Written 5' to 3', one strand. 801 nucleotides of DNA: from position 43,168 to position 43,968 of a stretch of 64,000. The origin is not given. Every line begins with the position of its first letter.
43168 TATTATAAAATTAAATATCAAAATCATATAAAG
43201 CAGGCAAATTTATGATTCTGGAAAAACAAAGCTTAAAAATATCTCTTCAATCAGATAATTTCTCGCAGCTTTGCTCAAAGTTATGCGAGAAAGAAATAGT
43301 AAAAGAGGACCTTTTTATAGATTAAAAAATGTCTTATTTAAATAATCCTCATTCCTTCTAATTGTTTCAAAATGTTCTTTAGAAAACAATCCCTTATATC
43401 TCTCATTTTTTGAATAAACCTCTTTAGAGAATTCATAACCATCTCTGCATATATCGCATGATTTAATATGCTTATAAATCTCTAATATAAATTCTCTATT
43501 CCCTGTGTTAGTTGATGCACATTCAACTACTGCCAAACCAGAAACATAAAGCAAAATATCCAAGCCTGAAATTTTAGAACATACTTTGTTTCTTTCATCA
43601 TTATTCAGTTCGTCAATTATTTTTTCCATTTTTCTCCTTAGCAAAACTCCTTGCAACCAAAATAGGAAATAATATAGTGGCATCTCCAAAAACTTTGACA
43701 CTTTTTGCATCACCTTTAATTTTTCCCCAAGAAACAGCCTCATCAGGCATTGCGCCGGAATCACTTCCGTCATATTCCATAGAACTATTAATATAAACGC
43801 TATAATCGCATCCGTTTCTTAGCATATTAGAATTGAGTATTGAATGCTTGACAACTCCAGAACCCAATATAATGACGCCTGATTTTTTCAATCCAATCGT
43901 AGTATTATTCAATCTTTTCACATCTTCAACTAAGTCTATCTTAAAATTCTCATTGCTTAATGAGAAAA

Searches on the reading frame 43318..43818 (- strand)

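Call 22: search_protein_families(library=pfam, proteins=[window:43318-43818:-], max_evalue=0.01)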
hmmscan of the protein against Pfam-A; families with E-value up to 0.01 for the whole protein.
window:43318-43818:- (167 aa): 1 family
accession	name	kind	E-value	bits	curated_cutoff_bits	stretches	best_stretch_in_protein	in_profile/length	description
PF24437.2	INTS7_HB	-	0.002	18.6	23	1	51-115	20-83/182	Integrator complex subunit 7 helical bundle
